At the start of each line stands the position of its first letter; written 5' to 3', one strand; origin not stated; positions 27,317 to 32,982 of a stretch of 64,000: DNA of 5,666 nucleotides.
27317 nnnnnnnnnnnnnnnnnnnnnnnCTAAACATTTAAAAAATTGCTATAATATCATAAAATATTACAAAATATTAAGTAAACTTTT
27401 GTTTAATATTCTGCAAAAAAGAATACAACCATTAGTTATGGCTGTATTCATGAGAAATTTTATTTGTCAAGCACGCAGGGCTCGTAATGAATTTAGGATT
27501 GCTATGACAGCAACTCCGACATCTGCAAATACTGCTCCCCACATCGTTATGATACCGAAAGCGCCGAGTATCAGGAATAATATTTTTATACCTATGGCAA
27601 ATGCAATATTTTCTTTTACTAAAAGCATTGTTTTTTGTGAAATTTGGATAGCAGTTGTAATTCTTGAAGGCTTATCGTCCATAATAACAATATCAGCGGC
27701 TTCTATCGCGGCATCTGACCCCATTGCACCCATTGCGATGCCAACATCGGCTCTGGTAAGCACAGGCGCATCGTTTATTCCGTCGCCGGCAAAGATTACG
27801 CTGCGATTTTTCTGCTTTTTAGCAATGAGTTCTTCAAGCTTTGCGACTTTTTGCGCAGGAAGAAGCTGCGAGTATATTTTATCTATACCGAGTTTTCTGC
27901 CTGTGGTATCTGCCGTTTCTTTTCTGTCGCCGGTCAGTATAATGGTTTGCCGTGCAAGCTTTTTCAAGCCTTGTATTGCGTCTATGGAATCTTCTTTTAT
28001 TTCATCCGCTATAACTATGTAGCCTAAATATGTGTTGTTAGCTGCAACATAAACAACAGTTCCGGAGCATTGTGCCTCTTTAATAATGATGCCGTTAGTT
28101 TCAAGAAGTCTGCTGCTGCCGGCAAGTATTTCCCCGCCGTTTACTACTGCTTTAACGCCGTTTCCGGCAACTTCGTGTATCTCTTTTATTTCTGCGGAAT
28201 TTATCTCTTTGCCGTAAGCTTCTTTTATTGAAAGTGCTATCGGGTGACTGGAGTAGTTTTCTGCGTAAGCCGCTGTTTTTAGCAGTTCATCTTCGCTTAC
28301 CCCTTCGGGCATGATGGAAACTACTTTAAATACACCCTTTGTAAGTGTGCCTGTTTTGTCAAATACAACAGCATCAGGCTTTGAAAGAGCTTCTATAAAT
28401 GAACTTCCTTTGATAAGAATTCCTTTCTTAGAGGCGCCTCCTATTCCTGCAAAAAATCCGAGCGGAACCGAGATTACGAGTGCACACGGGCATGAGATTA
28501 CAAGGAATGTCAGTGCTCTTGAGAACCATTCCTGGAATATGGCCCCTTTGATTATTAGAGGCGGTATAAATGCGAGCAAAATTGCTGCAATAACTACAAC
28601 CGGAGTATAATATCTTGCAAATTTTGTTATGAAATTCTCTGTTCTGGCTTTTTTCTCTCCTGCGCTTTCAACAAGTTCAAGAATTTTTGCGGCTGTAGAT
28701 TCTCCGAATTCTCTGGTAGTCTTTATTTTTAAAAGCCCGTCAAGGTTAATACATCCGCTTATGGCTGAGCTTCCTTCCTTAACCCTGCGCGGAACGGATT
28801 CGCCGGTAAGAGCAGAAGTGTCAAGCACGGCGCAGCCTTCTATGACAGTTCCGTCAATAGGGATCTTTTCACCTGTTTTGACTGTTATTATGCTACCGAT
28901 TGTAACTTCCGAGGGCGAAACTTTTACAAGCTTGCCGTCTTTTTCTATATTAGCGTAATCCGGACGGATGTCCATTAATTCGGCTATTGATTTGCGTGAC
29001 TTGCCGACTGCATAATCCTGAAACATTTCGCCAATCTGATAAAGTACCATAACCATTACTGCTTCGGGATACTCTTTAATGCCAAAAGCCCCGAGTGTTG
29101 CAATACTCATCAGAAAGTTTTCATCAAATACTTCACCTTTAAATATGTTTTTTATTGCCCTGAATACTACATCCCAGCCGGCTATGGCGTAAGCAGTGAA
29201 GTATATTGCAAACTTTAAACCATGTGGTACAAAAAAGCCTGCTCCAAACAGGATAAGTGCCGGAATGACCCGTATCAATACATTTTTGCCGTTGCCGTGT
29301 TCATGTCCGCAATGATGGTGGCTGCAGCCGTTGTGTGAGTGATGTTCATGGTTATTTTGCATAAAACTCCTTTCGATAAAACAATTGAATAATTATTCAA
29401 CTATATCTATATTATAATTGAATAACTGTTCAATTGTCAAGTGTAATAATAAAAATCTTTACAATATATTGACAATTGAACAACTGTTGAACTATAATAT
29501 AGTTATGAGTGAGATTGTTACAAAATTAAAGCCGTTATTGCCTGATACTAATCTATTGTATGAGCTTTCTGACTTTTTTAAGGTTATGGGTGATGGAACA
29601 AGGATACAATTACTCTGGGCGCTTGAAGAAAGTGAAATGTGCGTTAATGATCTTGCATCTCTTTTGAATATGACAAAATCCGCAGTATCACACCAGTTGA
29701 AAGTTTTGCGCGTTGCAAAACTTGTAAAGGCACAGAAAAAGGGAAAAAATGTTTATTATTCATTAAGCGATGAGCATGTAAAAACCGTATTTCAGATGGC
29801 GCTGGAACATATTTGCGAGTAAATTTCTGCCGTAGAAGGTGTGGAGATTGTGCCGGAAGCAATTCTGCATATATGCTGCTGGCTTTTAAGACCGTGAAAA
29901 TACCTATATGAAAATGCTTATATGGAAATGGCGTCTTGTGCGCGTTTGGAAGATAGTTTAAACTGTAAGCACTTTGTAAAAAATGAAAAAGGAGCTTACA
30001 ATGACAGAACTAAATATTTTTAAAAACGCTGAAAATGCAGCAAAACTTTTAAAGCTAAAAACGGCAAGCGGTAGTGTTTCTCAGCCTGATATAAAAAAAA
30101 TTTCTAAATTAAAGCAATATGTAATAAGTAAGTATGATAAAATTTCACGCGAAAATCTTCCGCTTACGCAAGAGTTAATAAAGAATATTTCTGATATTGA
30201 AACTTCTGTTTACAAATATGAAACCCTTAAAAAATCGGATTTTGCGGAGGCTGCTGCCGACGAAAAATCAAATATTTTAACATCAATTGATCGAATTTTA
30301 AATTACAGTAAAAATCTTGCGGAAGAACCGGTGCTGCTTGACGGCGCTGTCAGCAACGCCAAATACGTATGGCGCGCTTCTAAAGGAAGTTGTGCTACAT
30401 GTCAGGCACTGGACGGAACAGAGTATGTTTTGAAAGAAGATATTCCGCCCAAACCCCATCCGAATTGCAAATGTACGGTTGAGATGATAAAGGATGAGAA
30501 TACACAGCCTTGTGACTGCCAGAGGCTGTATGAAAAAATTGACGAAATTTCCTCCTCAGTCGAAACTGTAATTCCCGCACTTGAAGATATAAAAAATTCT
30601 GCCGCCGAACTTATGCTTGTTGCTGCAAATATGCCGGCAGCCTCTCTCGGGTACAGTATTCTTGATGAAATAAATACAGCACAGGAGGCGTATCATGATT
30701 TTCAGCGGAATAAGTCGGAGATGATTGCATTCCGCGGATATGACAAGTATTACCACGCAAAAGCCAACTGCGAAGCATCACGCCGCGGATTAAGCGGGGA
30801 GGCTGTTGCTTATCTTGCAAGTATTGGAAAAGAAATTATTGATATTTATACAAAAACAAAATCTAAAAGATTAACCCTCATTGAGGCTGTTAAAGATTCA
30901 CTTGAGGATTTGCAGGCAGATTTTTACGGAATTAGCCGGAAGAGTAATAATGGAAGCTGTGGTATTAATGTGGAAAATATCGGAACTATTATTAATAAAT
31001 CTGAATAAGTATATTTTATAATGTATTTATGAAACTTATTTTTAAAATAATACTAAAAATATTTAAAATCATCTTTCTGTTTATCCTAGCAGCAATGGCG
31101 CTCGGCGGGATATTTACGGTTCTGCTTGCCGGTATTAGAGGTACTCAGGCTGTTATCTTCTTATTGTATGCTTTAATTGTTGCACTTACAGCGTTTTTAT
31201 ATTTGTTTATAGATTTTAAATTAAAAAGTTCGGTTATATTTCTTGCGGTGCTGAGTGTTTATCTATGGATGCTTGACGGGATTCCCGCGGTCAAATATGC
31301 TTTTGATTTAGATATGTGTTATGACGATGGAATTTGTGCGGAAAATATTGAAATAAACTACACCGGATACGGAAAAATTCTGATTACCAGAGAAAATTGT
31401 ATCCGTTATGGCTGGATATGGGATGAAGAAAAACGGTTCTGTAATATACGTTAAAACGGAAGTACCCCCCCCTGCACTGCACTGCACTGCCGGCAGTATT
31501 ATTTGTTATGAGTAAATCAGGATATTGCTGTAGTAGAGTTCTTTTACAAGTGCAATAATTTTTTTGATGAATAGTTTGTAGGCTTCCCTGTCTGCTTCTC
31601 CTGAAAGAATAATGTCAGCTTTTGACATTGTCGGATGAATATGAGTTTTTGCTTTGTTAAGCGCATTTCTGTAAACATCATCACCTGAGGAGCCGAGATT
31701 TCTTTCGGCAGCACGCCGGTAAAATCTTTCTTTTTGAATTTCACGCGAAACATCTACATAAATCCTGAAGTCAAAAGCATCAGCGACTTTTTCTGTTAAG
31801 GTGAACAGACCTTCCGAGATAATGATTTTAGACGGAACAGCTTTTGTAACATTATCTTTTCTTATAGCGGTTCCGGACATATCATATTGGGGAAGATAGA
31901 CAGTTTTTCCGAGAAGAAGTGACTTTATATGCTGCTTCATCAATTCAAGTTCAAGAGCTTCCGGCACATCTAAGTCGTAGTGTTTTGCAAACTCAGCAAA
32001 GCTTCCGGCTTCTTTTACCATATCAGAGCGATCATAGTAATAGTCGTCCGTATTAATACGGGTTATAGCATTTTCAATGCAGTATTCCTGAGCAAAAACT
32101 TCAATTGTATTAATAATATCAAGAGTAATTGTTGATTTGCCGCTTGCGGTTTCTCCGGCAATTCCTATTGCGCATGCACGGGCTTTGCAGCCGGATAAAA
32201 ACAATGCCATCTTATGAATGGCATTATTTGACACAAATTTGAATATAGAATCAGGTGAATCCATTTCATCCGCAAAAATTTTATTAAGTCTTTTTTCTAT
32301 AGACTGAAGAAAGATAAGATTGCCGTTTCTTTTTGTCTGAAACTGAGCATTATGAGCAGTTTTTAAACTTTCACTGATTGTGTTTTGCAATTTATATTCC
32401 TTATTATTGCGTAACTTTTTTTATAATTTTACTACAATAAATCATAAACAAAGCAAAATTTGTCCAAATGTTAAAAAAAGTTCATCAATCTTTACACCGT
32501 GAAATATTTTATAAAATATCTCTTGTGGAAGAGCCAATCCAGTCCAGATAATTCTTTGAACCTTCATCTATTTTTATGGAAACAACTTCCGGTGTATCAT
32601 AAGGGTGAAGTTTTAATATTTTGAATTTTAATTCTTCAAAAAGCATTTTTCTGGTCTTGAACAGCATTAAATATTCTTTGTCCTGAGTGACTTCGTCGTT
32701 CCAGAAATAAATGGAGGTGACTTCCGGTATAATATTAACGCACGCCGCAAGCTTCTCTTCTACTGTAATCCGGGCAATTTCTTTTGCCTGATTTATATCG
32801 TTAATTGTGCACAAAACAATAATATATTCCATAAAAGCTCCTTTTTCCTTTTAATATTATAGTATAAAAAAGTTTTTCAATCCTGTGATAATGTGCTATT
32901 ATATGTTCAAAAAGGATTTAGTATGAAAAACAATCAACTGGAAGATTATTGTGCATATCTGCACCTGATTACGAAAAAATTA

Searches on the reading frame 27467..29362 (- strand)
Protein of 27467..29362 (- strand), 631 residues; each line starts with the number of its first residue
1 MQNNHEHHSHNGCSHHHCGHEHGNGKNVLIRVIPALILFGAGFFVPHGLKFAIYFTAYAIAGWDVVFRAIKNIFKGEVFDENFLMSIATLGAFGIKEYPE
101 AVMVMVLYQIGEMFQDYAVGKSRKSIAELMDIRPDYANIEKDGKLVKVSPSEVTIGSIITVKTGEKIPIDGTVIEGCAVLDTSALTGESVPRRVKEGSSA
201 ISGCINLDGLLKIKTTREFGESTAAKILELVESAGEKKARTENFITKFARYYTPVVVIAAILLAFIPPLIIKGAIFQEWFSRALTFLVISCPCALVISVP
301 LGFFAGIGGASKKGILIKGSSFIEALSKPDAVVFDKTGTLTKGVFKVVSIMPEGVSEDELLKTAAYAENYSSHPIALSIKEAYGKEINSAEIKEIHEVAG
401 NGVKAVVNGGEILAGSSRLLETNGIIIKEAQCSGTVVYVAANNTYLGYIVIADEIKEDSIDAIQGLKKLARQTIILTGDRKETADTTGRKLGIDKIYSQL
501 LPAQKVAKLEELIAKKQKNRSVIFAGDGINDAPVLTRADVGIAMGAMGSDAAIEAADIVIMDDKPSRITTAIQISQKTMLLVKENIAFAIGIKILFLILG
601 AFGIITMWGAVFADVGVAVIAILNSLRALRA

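Call 8: search_protein_families(library=pfam, proteins=[window:27467-29362:-], max_evalue=0.01)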
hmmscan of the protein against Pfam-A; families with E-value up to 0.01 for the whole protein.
window:27467-29362:- (631 aa): 3 families
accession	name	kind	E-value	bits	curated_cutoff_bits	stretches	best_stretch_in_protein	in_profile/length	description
PF00122.25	E1-E2_ATPase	-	5.8e-47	160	28.1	1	133-313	3-181/181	E1-E2 ATPase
PF00702.32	Hydrolase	-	8.3e-26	92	26.4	1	330-539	2-191/191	haloacid dehalogenase-like hydrolase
PF08282.18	Hydrolase_3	-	0.00019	21.7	20.9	1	504-562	187-245/255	haloacid dehalogenase-like hydrolase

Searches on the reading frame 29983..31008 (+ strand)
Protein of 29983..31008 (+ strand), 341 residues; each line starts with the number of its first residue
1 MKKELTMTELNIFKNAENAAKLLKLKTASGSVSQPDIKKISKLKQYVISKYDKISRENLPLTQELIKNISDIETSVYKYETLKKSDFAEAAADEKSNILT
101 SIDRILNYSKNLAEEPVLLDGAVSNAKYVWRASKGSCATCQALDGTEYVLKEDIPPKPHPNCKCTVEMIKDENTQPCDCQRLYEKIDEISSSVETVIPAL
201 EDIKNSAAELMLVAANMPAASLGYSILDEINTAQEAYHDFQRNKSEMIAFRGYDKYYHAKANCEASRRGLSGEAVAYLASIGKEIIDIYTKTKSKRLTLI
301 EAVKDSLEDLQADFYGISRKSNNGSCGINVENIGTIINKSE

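Call 8: search_protein_families(library=pfam, proteins=[window:29983-31008:+], max_evalue=0.01)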
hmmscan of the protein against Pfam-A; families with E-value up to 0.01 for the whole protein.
window:29983-31008:+ (341 aa): 2 families
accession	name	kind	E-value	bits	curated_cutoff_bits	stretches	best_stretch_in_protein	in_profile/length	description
PF00277.23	SAA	-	4.7e-09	37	30.8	1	233-323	7-91/102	Serum amyloid A protein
PF04233.19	Phage_Mu_F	-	0.0016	19.6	29.6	1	125-166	64-111/112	Phage Mu protein F like protein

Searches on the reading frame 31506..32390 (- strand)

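Call 29: search_protein_families(library=pfam, proteins=[window:31506-32390:-], max_evalue=0.00001)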
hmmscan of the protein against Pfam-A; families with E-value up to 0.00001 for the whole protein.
window:31506-32390:- (294 aa): 1 family
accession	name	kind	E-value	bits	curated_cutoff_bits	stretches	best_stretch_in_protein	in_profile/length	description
PF00485.24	PRK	-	1.9e-21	77.2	22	1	75-263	2-188/196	Phosphoribulokinase / Uridine kinase family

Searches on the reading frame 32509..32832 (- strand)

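Call 29: search_protein_families(library=pfam, proteins=[window:32509-32832:-], max_evalue=0.00001)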
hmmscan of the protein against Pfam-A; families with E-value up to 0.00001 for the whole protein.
window:32509-32832:- (107 aa): 1 family
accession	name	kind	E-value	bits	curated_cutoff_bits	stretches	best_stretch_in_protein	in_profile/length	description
PF03091.20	CutA1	-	8.6e-37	125.4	22.4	1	4-101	1-98/99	CutA1 divalent ion tolerance protein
